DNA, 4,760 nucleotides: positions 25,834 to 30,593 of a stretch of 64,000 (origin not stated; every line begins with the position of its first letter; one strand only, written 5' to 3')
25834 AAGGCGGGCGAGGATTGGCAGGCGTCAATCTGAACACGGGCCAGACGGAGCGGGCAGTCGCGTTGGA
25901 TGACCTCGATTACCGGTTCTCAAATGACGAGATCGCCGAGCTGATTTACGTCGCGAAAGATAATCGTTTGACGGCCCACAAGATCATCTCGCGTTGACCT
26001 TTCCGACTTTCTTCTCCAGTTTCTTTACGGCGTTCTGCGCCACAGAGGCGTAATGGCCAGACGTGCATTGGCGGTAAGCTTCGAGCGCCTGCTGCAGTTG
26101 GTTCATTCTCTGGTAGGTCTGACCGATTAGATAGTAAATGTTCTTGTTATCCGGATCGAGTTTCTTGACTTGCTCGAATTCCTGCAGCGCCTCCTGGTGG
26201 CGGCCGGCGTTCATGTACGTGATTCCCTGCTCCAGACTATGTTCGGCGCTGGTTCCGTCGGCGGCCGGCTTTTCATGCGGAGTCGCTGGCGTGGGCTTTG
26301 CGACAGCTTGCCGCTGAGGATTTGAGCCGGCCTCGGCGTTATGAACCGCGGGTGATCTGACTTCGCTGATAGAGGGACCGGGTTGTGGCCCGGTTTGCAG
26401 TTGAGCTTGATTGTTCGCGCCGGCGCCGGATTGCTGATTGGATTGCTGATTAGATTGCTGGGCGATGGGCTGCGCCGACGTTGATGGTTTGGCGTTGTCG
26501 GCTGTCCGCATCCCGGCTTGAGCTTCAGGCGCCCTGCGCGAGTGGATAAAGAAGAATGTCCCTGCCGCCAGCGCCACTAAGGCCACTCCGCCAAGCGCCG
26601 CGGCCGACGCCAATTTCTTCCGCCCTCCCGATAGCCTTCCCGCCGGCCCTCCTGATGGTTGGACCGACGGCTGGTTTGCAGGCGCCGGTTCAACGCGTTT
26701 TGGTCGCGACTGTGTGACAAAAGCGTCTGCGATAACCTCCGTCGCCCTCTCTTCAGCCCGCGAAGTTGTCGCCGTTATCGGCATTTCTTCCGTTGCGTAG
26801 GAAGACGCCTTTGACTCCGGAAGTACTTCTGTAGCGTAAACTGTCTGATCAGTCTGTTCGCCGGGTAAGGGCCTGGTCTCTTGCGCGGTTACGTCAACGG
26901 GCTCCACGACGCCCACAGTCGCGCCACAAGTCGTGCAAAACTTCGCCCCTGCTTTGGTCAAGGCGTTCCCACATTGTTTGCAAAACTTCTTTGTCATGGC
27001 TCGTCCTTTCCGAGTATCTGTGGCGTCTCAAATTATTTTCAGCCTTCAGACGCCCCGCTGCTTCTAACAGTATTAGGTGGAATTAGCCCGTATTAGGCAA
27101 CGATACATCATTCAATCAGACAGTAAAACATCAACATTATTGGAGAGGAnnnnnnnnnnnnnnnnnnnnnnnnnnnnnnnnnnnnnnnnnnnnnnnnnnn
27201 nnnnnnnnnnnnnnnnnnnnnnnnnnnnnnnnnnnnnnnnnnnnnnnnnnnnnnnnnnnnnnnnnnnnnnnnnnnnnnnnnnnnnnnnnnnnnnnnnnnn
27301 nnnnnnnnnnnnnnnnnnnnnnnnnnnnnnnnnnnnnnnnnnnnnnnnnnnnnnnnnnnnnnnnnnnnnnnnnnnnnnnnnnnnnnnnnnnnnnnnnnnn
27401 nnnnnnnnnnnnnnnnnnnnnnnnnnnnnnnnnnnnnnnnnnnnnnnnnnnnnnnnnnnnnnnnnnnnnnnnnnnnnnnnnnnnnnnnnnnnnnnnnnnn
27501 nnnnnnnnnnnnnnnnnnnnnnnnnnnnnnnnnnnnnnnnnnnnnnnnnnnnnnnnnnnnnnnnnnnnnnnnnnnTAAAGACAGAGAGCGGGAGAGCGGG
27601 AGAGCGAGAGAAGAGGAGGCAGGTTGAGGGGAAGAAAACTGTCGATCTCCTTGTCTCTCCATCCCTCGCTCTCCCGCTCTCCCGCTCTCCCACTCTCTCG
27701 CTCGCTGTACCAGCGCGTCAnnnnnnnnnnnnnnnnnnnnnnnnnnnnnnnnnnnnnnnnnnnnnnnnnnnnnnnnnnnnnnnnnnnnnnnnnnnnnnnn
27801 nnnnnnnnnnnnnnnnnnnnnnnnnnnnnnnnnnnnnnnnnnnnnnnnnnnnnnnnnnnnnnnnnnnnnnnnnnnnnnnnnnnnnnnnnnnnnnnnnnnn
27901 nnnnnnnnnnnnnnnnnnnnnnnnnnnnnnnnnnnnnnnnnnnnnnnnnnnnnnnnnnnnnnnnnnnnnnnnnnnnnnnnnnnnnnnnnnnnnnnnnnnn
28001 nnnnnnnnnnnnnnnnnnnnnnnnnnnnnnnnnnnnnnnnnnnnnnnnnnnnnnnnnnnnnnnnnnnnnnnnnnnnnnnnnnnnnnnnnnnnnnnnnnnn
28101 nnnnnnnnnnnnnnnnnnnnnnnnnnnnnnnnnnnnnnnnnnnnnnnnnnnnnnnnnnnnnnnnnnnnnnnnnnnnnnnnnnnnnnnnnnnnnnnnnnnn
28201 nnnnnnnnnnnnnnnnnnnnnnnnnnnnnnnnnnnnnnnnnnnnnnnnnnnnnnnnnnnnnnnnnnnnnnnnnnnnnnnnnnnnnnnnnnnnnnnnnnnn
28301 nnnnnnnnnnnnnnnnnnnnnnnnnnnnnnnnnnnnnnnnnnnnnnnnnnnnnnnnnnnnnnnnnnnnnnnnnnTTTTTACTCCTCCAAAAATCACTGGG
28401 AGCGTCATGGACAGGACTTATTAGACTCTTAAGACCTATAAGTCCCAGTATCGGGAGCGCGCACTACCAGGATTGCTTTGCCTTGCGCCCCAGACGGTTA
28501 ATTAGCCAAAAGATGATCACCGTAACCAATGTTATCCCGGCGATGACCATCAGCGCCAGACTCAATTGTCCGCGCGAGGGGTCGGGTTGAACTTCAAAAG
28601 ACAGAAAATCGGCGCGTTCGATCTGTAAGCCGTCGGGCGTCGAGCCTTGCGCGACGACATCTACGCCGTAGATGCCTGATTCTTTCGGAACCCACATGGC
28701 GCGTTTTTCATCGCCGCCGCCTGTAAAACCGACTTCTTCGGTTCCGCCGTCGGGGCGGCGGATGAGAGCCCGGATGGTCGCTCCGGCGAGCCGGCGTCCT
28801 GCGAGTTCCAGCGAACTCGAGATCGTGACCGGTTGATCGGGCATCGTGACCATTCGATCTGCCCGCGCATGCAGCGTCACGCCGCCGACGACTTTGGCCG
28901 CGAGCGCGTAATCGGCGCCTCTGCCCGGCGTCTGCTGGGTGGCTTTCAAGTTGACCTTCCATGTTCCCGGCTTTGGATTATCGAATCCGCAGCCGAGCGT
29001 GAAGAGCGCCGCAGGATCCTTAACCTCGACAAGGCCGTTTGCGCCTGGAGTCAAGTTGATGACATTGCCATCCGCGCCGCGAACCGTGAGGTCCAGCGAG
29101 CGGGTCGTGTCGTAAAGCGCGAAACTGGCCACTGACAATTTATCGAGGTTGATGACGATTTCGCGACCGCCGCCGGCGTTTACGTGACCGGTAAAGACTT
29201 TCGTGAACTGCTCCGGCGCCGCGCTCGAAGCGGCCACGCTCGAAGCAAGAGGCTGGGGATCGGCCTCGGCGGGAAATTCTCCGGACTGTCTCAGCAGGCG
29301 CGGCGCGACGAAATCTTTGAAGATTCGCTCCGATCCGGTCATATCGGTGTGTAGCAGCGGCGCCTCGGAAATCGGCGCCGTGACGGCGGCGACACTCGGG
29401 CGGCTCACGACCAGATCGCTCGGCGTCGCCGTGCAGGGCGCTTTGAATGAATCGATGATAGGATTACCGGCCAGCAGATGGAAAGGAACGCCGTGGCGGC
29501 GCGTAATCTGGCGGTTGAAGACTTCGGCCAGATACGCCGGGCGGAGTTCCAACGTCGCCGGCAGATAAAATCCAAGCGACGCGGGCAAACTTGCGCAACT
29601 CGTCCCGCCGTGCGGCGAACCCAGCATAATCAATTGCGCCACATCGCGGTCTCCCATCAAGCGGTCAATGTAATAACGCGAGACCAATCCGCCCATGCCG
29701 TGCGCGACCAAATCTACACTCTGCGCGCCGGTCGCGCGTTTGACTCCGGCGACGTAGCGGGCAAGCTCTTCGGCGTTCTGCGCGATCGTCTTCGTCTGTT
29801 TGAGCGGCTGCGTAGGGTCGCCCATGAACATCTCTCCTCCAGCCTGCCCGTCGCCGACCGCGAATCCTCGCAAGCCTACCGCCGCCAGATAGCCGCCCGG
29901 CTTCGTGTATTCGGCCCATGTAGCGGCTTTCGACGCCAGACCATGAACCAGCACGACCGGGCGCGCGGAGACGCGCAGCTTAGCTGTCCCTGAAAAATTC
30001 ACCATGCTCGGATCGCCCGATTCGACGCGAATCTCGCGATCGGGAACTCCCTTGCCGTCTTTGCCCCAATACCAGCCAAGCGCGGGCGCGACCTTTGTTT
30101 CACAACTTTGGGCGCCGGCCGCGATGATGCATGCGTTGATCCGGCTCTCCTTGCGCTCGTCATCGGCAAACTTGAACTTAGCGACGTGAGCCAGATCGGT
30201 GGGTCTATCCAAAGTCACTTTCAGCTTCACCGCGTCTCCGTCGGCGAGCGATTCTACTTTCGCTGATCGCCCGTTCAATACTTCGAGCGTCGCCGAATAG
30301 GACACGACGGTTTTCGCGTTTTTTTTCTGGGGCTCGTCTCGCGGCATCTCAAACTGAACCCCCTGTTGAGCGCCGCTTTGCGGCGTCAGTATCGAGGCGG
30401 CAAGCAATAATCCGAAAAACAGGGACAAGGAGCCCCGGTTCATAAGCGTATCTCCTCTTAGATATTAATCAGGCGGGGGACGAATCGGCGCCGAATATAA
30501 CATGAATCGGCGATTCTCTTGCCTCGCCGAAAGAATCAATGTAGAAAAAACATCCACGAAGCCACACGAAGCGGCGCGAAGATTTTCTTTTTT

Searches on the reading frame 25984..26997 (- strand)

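Call 43: search_protein_families(library=pfam, proteins=[window:25984-26997:-], max_evalue=0.001)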
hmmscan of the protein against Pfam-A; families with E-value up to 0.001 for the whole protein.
window:25984-26997:- (337 aa): 13 families
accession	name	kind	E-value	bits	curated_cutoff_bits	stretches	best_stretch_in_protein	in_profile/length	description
PF07719.23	TPR_2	-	2.7e-11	43.1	27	1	257-284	7-34/34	Tetratricopeptide repeat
PF00515.34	TPR_1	-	5.9e-11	42.1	27.8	2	287-311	3-27/34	Tetratricopeptide repeat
PF13181.12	TPR_8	-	7.3e-11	41.8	25.7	1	287-313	3-29/34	Tetratricopeptide repeat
PF13414.12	TPR_11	-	6.3e-08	32.6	26.8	1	261-298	4-41/42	TPR repeat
PF14559.12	TPR_19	-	2.9e-07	31.1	25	1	264-308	4-48/68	Tetratricopeptide repeat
PF13174.12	TPR_6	-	6.6e-07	30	26.3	0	255-283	4-32/33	Tetratricopeptide repeat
PF13424.12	TPR_12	-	1.4e-06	28.9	30.1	1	256-312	8-72/77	Tetratricopeptide repeat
PF13431.12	TPR_17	-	2.3e-06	27.9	24.4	1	279-306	7-34/34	Tetratricopeptide repeat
PF12895.13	ANAPC3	-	6.7e-05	23.5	27.2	1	248-310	20-81/82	Anaphase-promoting complex, cyclosome, subunit 3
PF13432.12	TPR_16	-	9.2e-05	23.3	32.7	1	255-310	1-56/65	Tetratricopeptide repeat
PF13428.12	TPR_14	-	0.00018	22.3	23.5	0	259-293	9-43/44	Tetratricopeptide repeat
PF13240.11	Zn_Ribbon_1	-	0.00019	21.5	25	1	5-27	1-22/23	zinc-ribbon domain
PF13176.12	TPR_7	-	0.00028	21.2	27.9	0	289-310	3-24/36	Tetratricopeptide repeat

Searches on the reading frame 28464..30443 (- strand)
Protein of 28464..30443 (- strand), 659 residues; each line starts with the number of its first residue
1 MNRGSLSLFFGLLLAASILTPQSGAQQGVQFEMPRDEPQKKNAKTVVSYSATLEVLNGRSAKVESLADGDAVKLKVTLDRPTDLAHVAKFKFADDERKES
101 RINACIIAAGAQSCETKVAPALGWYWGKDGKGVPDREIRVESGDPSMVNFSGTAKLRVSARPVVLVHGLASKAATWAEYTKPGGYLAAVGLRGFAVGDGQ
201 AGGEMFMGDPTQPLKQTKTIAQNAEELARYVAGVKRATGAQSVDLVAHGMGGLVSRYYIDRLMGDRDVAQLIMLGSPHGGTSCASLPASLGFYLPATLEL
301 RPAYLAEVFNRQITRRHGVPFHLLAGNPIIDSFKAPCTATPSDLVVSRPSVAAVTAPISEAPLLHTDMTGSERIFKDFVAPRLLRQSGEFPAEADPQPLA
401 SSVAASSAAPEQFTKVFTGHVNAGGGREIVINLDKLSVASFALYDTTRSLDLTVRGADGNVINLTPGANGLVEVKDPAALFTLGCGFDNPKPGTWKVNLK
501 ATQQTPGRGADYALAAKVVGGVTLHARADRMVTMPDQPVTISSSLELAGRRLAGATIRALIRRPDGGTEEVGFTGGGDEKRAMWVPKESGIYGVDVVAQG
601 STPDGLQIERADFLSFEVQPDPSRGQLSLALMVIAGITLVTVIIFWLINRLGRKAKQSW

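Call 43: search_protein_families(library=pfam, proteins=[window:28464-30443:-], max_evalue=0.001)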
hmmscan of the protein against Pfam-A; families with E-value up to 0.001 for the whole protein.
window:28464-30443:- (659 aa): 6 families
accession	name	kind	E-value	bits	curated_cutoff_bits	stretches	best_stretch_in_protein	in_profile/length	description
PF24096.1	DUF7379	-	1.1e-07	32.4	33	1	218-285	48-119/191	Domain of unknown function (DUF7379)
PF02089.21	Palm_thioest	-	1.8e-07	31.6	26.8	1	162-283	1-115/254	Palmitoyl protein thioesterase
PF01674.24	Lipase_2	-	1.2e-06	28.6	20.3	1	161-261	2-95/219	Lipase (class 2)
PF07819.20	PGAP1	-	5e-06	26.9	24.3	1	236-283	86-134/233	PGAP1-like alpha/beta domain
PF00561.26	Abhydrolase_1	-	5.5e-05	23.4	25.8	1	162-313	2-136/245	alpha/beta hydrolase fold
PF12697.13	Abhydrolase_6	-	0.00045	21.4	26.3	1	163-385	1-172/217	Alpha/beta hydrolase family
